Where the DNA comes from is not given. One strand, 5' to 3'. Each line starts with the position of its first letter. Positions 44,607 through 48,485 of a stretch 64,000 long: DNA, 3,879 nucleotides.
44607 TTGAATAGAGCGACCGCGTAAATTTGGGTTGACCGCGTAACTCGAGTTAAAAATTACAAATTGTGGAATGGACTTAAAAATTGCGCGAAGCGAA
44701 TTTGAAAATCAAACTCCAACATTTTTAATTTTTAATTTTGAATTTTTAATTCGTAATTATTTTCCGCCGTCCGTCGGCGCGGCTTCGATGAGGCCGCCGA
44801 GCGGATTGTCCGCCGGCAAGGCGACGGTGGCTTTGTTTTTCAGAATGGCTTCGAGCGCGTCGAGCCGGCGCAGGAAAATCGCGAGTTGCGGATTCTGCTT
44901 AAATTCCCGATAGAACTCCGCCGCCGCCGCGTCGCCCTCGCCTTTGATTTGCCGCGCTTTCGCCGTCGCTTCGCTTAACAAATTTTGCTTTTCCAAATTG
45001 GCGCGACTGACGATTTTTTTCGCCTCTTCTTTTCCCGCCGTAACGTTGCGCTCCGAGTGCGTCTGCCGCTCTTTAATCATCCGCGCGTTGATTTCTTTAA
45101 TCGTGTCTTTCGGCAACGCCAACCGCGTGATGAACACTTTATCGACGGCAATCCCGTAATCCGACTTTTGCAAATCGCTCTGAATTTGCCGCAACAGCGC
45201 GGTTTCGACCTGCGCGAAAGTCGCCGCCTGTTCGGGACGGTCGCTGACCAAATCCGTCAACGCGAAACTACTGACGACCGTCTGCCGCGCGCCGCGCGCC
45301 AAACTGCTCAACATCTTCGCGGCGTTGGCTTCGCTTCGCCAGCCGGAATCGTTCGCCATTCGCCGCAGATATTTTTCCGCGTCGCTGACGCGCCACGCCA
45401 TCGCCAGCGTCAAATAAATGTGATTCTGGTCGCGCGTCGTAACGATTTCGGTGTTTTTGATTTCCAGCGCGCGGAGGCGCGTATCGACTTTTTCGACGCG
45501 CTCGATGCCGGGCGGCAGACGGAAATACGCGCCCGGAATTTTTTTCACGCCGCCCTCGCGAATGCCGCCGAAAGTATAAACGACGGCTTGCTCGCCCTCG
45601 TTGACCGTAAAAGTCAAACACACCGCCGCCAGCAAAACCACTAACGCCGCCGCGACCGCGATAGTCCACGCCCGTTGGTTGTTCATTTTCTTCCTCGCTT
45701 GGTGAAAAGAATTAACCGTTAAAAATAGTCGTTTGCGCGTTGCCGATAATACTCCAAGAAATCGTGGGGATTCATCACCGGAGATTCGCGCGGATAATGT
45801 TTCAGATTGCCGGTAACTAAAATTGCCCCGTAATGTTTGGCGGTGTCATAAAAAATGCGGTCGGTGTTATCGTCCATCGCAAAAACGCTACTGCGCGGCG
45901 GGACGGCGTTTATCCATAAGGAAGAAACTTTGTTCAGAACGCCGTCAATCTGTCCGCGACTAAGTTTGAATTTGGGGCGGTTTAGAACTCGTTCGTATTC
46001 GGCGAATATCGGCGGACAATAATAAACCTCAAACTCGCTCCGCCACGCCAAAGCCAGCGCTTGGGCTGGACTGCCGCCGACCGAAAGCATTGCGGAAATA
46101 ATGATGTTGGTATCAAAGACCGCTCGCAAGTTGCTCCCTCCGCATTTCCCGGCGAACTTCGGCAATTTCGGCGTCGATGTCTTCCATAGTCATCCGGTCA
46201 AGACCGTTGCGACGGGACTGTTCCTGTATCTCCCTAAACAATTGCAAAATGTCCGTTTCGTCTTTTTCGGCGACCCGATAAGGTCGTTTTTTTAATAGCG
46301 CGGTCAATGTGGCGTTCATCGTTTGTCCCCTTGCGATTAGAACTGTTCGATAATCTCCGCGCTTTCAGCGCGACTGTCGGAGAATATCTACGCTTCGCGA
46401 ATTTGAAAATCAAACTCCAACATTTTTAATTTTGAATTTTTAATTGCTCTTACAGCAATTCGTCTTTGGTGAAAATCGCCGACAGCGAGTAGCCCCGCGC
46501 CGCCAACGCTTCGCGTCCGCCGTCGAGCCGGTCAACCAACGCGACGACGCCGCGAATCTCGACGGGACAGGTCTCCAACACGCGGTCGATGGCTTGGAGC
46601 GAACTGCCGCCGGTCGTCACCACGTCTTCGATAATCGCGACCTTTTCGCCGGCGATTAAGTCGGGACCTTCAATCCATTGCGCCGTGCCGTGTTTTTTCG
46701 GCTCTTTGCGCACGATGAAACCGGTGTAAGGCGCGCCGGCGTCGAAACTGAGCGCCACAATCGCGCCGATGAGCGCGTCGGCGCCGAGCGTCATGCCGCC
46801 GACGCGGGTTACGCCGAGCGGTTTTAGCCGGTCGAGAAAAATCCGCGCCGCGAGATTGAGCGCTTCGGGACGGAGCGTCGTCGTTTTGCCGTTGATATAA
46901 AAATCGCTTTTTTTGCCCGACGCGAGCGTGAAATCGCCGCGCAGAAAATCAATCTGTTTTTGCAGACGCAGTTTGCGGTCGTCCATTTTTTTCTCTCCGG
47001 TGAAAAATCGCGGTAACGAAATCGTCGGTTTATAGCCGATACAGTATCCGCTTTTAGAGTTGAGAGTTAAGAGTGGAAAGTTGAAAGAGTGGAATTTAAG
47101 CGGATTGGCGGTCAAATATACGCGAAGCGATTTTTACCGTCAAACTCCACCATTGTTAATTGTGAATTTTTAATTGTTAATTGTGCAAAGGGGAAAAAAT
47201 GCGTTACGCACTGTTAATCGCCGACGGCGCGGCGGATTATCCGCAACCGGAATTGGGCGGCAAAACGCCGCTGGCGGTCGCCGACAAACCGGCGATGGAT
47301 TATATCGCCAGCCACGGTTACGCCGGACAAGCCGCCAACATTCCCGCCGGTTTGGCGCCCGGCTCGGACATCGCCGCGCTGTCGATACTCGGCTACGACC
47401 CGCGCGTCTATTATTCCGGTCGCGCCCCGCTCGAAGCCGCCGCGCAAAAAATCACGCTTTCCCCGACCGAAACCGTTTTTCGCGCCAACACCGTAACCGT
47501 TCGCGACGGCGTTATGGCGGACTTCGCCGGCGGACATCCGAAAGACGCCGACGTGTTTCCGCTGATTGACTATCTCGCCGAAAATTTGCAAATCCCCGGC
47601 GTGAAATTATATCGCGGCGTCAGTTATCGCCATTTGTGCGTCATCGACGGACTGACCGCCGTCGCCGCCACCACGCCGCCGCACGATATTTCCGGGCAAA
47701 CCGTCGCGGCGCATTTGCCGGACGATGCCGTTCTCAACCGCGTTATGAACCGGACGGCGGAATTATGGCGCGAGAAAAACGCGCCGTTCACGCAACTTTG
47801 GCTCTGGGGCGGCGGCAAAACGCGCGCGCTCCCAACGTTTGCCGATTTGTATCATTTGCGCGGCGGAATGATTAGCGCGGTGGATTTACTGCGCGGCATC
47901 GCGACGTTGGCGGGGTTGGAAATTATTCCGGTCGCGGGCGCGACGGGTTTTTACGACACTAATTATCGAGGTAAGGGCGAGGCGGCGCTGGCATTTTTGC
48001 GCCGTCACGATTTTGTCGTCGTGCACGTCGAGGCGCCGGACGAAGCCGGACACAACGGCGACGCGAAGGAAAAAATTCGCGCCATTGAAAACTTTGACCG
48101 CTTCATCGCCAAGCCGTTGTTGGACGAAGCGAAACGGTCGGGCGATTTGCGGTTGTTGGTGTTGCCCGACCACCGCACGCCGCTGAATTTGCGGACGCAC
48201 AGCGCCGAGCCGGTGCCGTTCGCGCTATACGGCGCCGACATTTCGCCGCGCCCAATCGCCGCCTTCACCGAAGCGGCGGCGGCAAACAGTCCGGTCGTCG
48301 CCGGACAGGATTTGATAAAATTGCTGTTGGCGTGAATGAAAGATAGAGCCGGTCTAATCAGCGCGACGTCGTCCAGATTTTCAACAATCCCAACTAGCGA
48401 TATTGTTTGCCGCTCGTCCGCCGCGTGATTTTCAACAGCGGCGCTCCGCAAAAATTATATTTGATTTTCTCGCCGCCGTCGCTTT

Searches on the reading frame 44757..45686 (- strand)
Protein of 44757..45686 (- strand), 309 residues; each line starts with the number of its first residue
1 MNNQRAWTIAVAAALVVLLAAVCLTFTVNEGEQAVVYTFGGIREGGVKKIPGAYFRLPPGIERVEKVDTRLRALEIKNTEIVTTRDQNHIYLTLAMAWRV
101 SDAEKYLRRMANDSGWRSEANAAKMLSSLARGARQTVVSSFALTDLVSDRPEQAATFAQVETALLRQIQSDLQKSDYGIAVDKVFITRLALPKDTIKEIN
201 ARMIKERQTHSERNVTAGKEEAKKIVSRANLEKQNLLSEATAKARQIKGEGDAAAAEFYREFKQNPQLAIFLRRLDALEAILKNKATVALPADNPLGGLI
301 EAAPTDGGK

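Call 89: search_protein_families(library=pfam, proteins=[window:44757-45686:-], max_evalue=0.0001)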
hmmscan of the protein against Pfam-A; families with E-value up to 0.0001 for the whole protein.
window:44757-45686:- (309 aa): 1 family
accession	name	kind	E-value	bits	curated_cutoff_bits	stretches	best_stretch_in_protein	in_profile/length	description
PF01145.31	Band_7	-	1.8e-25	90.4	23.6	1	27-216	2-166/176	SPFH domain / Band 7 family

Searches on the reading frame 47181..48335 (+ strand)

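Call 90: search_protein_families(library=pfam, proteins=[window:47181-48335:+], max_evalue=0.0001)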
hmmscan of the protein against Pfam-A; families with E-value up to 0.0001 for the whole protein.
window:47181-48335:+ (384 aa): 2 families
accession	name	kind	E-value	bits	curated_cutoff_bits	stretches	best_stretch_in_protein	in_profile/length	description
PF10143.14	PhosphMutase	-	1.1e-41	143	21.5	1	43-196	1-164/170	2,3-bisphosphoglycerate-independent phosphoglycerate mutase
PF01676.23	Metalloenzyme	-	6.2e-39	134.5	24.3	1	7-356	1-227/252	Metalloenzyme superfamily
